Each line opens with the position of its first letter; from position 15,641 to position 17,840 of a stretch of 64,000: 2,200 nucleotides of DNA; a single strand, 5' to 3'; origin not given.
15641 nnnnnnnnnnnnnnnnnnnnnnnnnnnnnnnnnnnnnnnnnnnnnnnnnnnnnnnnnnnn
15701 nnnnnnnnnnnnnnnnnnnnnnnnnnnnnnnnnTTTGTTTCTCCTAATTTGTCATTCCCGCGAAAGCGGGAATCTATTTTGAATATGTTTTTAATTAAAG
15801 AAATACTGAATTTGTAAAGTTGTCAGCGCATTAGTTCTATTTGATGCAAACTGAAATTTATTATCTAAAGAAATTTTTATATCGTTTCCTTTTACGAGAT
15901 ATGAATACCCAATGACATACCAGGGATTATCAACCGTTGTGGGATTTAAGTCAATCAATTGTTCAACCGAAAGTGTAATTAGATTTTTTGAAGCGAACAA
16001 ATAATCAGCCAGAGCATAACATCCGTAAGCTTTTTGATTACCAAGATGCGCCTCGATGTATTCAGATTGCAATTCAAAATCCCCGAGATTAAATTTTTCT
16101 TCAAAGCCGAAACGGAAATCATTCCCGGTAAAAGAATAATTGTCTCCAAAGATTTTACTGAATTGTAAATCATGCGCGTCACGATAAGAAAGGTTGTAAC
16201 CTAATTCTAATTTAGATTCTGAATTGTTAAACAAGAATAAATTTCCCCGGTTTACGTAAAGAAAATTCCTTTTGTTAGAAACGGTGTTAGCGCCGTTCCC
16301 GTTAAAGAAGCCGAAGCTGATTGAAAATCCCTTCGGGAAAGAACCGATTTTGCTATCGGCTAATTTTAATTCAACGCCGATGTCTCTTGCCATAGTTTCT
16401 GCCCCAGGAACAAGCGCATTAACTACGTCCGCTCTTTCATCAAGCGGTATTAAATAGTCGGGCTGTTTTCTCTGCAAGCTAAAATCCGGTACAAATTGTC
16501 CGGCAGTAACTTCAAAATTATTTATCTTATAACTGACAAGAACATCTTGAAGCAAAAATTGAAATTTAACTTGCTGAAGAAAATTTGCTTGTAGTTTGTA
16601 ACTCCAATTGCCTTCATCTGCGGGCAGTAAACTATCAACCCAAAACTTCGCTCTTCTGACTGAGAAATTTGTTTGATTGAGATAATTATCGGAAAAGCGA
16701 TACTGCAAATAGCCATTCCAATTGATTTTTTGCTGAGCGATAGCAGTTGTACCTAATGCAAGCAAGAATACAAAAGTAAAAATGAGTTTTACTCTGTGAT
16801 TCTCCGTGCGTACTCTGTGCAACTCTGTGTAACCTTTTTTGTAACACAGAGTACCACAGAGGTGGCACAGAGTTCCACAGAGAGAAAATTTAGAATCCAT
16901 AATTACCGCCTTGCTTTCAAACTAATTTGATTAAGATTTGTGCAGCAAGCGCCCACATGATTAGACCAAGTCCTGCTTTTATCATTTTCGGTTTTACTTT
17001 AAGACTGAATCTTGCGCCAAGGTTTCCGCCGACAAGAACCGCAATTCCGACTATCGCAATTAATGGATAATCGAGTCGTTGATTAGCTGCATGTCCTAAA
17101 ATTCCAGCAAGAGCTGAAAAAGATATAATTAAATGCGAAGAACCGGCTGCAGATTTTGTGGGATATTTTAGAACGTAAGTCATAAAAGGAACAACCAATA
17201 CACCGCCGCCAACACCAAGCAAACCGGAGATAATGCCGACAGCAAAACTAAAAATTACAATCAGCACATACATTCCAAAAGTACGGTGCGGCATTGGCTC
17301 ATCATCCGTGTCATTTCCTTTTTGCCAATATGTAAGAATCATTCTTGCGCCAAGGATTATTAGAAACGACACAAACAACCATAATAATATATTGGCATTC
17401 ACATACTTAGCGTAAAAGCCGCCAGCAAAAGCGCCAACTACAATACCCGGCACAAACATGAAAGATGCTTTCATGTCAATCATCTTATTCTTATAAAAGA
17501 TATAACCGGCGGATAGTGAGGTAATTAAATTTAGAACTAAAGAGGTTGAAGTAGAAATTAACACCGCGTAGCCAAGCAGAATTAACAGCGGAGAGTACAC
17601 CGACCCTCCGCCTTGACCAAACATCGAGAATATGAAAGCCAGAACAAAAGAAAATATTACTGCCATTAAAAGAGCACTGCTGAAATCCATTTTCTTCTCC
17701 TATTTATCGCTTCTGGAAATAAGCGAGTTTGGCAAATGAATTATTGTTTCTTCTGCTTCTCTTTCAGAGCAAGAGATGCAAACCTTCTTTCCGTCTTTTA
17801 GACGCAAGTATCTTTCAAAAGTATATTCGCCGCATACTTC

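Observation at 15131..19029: TetR-FmdE-TauE-porin-FmdE cluster: candidate undescribed oxyanion or metal trafficking module linked to a sigma54 two-component system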

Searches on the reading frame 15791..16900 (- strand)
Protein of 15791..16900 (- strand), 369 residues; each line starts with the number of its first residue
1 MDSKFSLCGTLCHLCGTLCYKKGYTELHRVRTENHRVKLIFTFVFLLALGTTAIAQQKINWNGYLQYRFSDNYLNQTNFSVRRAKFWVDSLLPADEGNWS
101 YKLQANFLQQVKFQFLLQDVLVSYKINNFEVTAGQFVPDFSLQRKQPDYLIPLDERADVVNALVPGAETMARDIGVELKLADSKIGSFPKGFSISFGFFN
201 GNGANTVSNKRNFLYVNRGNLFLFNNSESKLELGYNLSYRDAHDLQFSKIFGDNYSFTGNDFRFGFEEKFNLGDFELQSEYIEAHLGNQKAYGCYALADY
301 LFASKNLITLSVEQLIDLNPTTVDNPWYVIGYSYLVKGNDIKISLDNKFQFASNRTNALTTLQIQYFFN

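Call 3: search_protein_families(library=pfam, proteins=[window:15791-16900:-], max_evalue=0.01)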
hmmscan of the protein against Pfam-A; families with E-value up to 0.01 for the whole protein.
window:15791-16900:- (369 aa): 1 family
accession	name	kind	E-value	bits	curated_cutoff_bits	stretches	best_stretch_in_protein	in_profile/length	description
PF07396.17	Porin_O_P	-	2.8e-10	40.5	20.9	1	61-304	8-277/370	Phosphate-selective porin O and P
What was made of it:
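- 15791..16900 (-): Outer-membrane porin of Pfam family Porin_O_P. The ORF is 369 aa, and the real product is probably ~330-343 aa with signal peptide ............|QQ. Pfam E 2.8e-10 (call 3).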

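Call 4: search_protein_families(library=ncbifam, proteins=[window:15791-16900:-], max_evalue=0.01)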
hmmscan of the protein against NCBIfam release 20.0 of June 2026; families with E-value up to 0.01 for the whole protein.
window:15791-16900:- (369 aa): 0 families

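Call 31: search_solved_structures(query=window:15791-16900:-, max_evalue=1)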
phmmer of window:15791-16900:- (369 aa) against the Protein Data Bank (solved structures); distinct sequences matched with E-value up to 1: 0.
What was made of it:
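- Closest known: OprP/OprO phosphate- and polyphosphate-selective porins of Pseudomonas. Different: Identity is only 16%, and there is no phmmer hit to any PDB porin (call 31).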

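Call 45: find_homologous_proteins(query=window:15791-16786:-)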
Query window:15791-16786:- (331 aa): 215 proteins with E <= 0.001 among 1337 candidates; the best 120 are listed.
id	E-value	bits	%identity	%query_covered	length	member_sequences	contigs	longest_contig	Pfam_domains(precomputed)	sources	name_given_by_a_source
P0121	4.6e-216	734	99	100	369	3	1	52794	PF07396.18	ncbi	-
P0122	5.3e-191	652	89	100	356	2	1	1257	PF07396.18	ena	-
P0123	2.4e-185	633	86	100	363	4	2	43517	-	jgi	jgi:phosphate-selective porin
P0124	1.7e-184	631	87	100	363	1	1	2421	PF07396.18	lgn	-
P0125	3.2e-183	626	85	100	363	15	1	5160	PF07396.18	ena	-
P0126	8.7e-182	622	85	100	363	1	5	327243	PF07396.18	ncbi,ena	-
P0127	1.9e-181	621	87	99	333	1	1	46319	PF07396.18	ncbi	-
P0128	1.7e-180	617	87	96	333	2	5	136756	PF07396.18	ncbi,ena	-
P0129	2.4e-178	610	84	100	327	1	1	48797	PF07396.18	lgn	-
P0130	3.8e-178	610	85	97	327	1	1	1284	PF07396.18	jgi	-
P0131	4.0e-178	610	85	96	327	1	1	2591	-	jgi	jgi:phosphate-selective porin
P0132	6.5e-178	609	84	98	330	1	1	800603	PF07396.18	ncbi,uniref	ncbi:porin [Melioribacteraceae bacterium 4301-Me]|uniref:porin n=1 Tax=Pyranulibacter aquaticus TaxI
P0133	6.8e-178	609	85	97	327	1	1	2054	PF07396.18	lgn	-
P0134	1.4e-177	608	85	97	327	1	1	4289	PF07396.18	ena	-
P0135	4.9e-177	606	83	100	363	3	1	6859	PF07396.18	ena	-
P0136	1.5e-176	604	84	100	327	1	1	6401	PF07396.18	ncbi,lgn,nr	ncbi:MAG: OprO/OprP family phosphate-selective porin [Bacteroidetes bacterium]|nr:OprO/OprP family p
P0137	2.8e-176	604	82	100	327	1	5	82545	PF07396.18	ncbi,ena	-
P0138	6.0e-176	603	84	96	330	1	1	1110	PF07396.18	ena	-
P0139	3.1e-174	597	81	99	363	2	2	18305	PF07396.18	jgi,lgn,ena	-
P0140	3.3e-174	597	82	100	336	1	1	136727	PF07396.18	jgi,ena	jgi:hypothetical protein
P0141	1.4e-173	595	82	100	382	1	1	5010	PF07396.18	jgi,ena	-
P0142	1.1e-172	592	81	100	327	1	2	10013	PF07396.18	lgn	-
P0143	4.0e-172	590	80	98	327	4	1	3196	PF07396.18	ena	-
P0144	5.2e-172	590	80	100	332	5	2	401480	PF07396.18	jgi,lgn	-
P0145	1.4e-171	588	83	96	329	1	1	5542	PF07396.18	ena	-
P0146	6.6e-171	586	81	96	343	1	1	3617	PF07396.18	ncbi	-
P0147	1.1e-170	585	80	100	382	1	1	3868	PF07396.18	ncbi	-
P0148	1.3e-169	582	80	98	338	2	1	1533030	PF07396.18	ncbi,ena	-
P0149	1.4e-169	582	79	100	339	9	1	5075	PF07396.18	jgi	jgi:phosphate-selective porin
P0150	2.4e-169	581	83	95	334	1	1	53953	PF07396.18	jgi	jgi:phosphate-selective porin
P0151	5.0e-169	580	81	99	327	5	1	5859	PF07396.18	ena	-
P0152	6.7e-169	579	80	98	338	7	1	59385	PF07396.18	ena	-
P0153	4.0e-167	574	81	96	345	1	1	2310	PF07396.18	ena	-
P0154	7.7e-167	573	79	100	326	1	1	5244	PF07396.18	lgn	-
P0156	2.8e-164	564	78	100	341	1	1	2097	PF07396.18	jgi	-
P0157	3.8e-164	564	81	95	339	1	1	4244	PF07396.18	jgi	jgi:hypothetical protein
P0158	4.7e-164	563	76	100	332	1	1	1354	PF07396.18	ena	-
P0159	1.7e-163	562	79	96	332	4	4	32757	PF07396.18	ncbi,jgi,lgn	jgi:phosphate-selective porin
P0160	2.1e-163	561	78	99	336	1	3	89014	PF07396.18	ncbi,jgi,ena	jgi:phosphate-selective porin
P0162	2.7e-162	558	77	100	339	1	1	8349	PF07396.18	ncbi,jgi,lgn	-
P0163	3.9e-162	557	77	100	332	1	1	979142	PF07396.18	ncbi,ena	-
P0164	1.4e-161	555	76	100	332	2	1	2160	PF07396.18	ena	-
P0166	4.0e-161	554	74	100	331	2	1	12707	PF07396.18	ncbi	-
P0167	1.3e-160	552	77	100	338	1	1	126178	PF07396.18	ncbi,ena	-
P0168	1.4e-160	552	75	100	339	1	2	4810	PF07396.18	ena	-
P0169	1.4e-160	552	78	95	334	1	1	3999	PF07396.18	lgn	-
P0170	3.8e-160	551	77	96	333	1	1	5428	PF07396.18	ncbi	ncbi:MAG: porin [Ignavibacteriaceae bacterium]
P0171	4.7e-160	550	76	100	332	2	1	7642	PF07396.18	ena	-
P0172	9.5e-160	549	75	100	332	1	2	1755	PF07396.18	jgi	jgi:phosphate-selective porin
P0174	2.4e-159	548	78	95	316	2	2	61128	PF07396.18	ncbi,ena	-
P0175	2.4e-159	548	75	100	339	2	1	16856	PF07396.18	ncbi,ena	-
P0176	1.2e-158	546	74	100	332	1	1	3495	PF07396.18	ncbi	-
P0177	1.4e-158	545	74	98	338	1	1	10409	PF07396.18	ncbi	-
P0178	1.9e-158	545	76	96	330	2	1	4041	PF07396.18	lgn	-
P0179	2.8e-158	544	75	100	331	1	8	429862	PF07396.18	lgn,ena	-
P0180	6.5e-158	543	73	100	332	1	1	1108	PF07396.18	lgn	-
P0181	2.1e-157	542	75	100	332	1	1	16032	PF07396.18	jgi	jgi:phosphate-selective porin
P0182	8.8e-157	540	74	100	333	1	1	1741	PF07396.18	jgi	jgi:phosphate-selective porin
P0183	1.9e-156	538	74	100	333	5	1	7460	PF07396.18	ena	-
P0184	3.0e-156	538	74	100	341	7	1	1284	PF07396.18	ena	-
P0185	7.2e-156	537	75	96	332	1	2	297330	PF07396.18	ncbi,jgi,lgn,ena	jgi:phosphate-selective porin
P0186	1.3e-155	536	75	100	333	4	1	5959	PF07396.18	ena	-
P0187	1.6e-155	535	75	97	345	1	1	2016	PF07396.18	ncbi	-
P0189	1.0e-154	533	74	96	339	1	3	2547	PF07396.18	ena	-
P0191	2.1e-154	532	73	100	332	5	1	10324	PF07396.18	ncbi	ncbi:MAG: porin [Ignavibacteriaceae bacterium]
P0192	3.3e-154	531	74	100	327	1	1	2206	PF07396.18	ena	-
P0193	1.2e-153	529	72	100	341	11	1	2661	PF07396.18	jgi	jgi:hypothetical protein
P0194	3.4e-153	528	75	95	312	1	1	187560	PF07396.18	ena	-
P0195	3.8e-153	528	72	100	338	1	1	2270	PF07396.18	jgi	-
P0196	4.8e-153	527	74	98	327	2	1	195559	PF07396.18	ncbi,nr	ncbi:MAG TPA: porin [Ignavibacteriales bacterium]|nr:porin [Ignavibacteriales bacterium]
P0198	3.6e-152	524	74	96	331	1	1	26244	PF07396.18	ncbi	-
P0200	4.6e-151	521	71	100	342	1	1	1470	PF07396.18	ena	-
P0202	5.9e-150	517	70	100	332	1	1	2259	PF07396.18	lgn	-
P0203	9.7e-150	516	72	96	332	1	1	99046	PF07396.18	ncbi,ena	-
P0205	5.4e-149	514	73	96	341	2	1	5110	PF07396.18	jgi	-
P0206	1.1e-148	513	75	95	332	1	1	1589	PF07396.18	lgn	-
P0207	6.3e-148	510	71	99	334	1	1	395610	PF07396.18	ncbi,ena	-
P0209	1.5e-146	506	69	100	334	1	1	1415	PF07396.18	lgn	-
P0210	5.7e-145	501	68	100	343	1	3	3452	PF07396.18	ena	-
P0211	6.1e-145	501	69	100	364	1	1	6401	PF07396.18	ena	-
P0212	6.6e-145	500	69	100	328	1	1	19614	PF07396.18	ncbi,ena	-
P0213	4.5e-144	498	70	100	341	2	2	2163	PF07396.18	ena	-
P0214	9.8e-143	493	68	98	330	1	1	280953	PF07396.18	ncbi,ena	-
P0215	5.8e-139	481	68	100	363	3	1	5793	PF07396.18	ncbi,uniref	ncbi:MAG: porin [Ignavibacterium sp.]|uniref:porin n=1 Tax=Ignavibacterium sp. TaxID=2651167 RepID=U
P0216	1.4e-138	480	67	98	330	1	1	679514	PF07396.18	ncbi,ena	-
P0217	1.5e-138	480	70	96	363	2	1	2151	PF07396.18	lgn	-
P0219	3.5e-137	475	69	96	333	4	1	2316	PF07396.18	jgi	jgi:phosphate-selective porin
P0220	1.0e-134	467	65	100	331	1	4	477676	PF07396.18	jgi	jgi:phosphate-selective porin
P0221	9.8e-134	464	62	100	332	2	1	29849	PF07396.18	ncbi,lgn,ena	-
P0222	6.2e-131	455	64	95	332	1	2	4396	PF07396.18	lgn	-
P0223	1.5e-130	453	65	98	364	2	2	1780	PF07396.18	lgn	-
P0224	4.1e-130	452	64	96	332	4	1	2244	PF07396.18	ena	-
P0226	4.2e-129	449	65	95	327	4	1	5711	PF07396.18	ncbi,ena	-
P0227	1.2e-128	447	62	100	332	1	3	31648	PF07396.18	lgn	-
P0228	2.3e-128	446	64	95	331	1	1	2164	PF07396.18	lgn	-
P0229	2.5e-127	443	63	96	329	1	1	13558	PF07396.18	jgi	jgi:phosphate-selective porin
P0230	9.8e-127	441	63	96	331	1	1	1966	PF07396.18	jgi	jgi:phosphate-selective porin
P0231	1.5e-126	440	63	96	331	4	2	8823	PF07396.18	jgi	jgi:phosphate-selective porin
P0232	5.1e-126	438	63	96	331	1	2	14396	PF07396.18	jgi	-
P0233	1.1e-125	437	62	98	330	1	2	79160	PF07396.18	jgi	jgi:phosphate-selective porin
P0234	6.1e-124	432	62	96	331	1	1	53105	PF07396.18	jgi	jgi:phosphate-selective porin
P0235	9.5e-124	431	60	100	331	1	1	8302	PF13609.13,PF07396.18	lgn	-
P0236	6.3e-123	428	62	96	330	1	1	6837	PF07396.18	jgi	jgi:phosphate-selective porin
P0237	1.8e-120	420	58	99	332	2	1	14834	PF07396.18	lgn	-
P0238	1.9e-119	417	58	100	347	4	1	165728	PF07396.18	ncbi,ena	-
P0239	1.3e-116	408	61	96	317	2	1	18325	PF07396.18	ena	-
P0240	1.3e-116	408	59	95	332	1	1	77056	PF07396.18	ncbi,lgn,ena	-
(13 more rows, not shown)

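Call 58: predict_structure(alignment_id=A2)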
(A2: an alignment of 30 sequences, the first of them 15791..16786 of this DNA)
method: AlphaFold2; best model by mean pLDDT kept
length: 331 residues; sequences in the alignment: 30
mean_pLDDT: 76.8   pTM: 0.73
mean pLDDT of the five models: 76.8, 71.4, 69.6, 69.2, 64.3
residues with pLDDT >= 90: 76; 70-90: 161; 50-70: 54; < 50: 40
segments of 3 or more residues with pLDDT < 50: 12-17, 35-40, 107-109, 111-132, 211-213
pLDDT, mean of each block of 10 residues (from residue 1): 70 51 81 51 70 73 81 68 88 87 57 44 46 73 71 85 67 84 87 91 75 62 89 92 88 89 91 87 82 91 89 89 85 81
secondary structure, 60 per line:
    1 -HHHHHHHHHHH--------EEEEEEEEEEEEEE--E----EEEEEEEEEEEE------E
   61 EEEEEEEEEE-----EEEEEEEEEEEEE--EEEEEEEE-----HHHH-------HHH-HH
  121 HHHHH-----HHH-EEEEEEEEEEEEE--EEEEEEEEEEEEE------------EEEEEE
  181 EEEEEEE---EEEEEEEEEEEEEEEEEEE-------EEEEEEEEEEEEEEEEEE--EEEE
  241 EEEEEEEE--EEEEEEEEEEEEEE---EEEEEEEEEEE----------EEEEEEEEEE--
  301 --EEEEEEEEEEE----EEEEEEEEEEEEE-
elements in order: H2-12 E21-34 E42-53 E60-70 E76-88 E91-98 H104-107 H119-125 E135-147 E150-162 E175-187 E191-209 E217-234 E237-248 E251-264 E268-278 E289-298 E303-313 E318-330
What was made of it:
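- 15791..16900 (-): The AF2 model has pLDDT 77 and 16 strands (call 58).
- On OprO/OprP phosphate-selective porins (PF07396): The AF2 model has 16 strands and a long loop at residues 99-134 with low confidence (call 58).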

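Call 61: fold_search(model_id=the predicted structure, library=pdb)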
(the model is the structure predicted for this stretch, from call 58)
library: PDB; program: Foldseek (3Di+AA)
matches with E <= 10: 1026; with E <= 0.001: 224
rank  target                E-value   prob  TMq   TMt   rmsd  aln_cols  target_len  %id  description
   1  6ehe                  2.9e-12  1.00  0.61  0.66   5.9       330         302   12  OmpTdeltaL8 (loop L8 deletion mutant of OmpT), an outer membrane protein of Vibrio cholerae (released 2018-04-25)
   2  2o4v_A                2.8e-11  1.00  0.67  0.56   5.9       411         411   16  An arginine ladder in OprP mediates phosphate specific transfer across the outer membrane (released 2006-12-26)
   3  6ehd                  3.0e-11  1.00  0.59  0.61   7.1       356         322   11  OmpT (in-vitro folded), an outer membrane protein of Vibrio cholerae (released 2018-04-25)
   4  2j1n_A                5.1e-11  1.00  0.67  0.65   6.0       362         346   14  osmoporin OmpC (released 2006-09-06)
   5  6ehf                  5.1e-11  1.00  0.60  0.62   6.4       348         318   11  OmpT (in-vitro folded), an outer membrane protein Vibrio cholerae (trimer form) (released 2018-04-25)
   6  4rjx                  6.9e-11  1.00  0.67  0.54   6.4       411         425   16  Crystal structure of the OprO mutant protein F62Y/D114Y (released 2015-10-21)
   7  2xe2_A                8.9e-11  1.00  0.66  0.64   5.8       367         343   13  Molecular insights into clinically isolated OmpC20 mutants and their role in multi-drug resistance (released 2010-05-19)
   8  5fvn_A                1.1e-10  1.00  0.68  0.66   5.6       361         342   11  X-ray crystal structure of Enterobacter cloacae OmpE36 porin. (released 2016-08-10)
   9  2xe5_A                1.6e-10  1.00  0.67  0.65   5.6       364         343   14  Molecular insights into clinically isolated OmpC mutants and their role in multi-drug resistance (OmpC26) (released 2010-05-26)
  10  8i8r_A                2.0e-10  1.00  0.67  0.65   6.1       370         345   12  Cryo-EM Structure of OmpC3-MlaA Complex in MSP2N2 Nanodiscs (released 2023-12-20)
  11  9wcb_A                2.2e-10  1.00  0.61  0.59   6.9       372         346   15  Open state of A8 gpJ 713 central tail fiber with OmpC G17 from E. coli EDL933 (released 2026-01-28)
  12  2xe3_A                2.5e-10  1.00  0.66  0.64   5.5       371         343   13  OmpC28 (released 2010-05-19)
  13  4kr8_B                2.5e-10  1.00  0.64  0.63   6.0       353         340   13  Salmonella typhi OmpF complex with Daunomycin (released 2014-05-28)
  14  2xe1                  2.6e-10  1.00  0.67  0.64   5.7       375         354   10  Molecular insights into clinically isolated OmpC mutants and their role in multi-drug resistance (released 2010-05-19)
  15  6zhp                  2.6e-10  1.00  0.65  0.63   5.9       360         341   11  Crystal structure of OmpF porin soaked in ciprofloxacin metaloantibiotic (released 2021-05-05)
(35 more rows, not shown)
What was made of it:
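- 15791..16900 (-): Foldseek finds generic trimeric porins, including OprP at rank 2 (call 61).
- Closest known: OprP/OprO phosphate- and polyphosphate-selective porins of Pseudomonas. Same: OprP and OprO are among the top Foldseek hits (calls 3, 58, 61).
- Tried and rejected: It cannot distinguish anion-selective from general porins (call 61).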

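Call 90: find_encoding_contigs(protein=P0121, flank=10000, max_places=2)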
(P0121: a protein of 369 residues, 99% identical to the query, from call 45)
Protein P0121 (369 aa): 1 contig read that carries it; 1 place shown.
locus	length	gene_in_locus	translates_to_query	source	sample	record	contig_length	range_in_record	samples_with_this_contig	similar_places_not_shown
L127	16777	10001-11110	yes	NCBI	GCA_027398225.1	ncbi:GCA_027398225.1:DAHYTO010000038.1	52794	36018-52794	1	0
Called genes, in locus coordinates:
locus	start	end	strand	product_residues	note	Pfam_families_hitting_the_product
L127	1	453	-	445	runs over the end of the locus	PF01547:SBP_bac_1, PF13416:SBP_bac_8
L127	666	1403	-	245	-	PF00392:GntR, PF13730:HTH_36 (faint), PF07702:UTRA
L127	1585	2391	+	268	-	PF00106:adh_short, PF02737:3HCDH_N (faint), PF08659:KR, PF13561:adh_short_C2, PF23441:SDR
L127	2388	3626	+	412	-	PF02746:MR_MLE_N, PF13378:MR_MLE_C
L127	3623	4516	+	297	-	PF00753:Lactamase_B, PF23023:Anti-Pycsar_Apyc1 (weak), PF12706:Lactamase_B_2 (faint)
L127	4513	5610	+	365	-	-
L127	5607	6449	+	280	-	PF01557:FAA_hydrolase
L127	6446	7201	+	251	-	PF00106:adh_short, PF08659:KR, PF23441:SDR (weak), PF13561:adh_short_C2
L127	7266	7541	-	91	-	-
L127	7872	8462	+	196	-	PF00440:TetR_N, PF08359:TetR_C_4 (weak), PF17932:TetR_C_24 (weak)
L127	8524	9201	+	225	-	PF02663:FmdE, PF01258:zf-dskA_traR (weak)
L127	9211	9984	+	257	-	PF01925:TauE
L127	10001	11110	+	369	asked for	PF07396:Porin_O_P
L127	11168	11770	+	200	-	PF02663:FmdE, PF01258:zf-dskA_traR (weak)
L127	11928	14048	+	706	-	PF16927:HisKA_7TM, PF00512:HisKA, PF02518:HATPase_c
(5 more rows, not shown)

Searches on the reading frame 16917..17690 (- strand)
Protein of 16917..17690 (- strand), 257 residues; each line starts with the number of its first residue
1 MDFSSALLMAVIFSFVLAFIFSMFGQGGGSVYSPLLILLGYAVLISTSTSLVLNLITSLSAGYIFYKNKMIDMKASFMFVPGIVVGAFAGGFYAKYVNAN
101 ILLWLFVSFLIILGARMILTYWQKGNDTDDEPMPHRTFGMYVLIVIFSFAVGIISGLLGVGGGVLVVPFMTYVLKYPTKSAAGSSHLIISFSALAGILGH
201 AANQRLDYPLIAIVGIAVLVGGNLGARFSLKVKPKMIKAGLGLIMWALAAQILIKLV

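Call 3: search_protein_families(library=pfam, proteins=[window:16917-17690:-], max_evalue=0.01)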
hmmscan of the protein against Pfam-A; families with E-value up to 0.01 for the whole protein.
window:16917-17690:- (257 aa): 1 family
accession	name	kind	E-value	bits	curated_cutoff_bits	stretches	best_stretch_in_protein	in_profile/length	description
PF01925.25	TauE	-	6.3e-46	157.4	32.6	1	11-251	2-236/237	Sulfite exporter TauE/SafE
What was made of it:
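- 16917..17690 (-): TauE/SafE (TSUP family) inner-membrane transporter, 257 aa. Pfam PF01925 E 6.3e-46 (call 3).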

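Call 4: search_protein_families(library=ncbifam, proteins=[window:16917-17690:-], max_evalue=0.01)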
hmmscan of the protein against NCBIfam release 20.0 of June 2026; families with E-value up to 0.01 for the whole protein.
window:16917-17690:- (257 aa): 3 families
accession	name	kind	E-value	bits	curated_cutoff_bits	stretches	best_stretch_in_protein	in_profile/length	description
NF040961.1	MamO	equivalog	4.8e-08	31.8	800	1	145-253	532-648/648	magnetosome protein MamO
NF007909.0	PRK10621.1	equivalog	1.6e-06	27.6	383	1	5-248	8-246/266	hypothetical protein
NF008546.0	PRK11469.1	equivalog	0.00042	20.1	214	1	98-190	65-148/188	manganese efflux pump MntP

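Call 32: search_solved_structures(query=window:16917-17690:-, max_evalue=1)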
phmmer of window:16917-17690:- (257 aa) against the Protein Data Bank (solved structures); distinct sequences matched with E-value up to 1: 0.
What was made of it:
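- Tried and rejected: Nothing was found for the porin or TauE (calls 31, 32).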
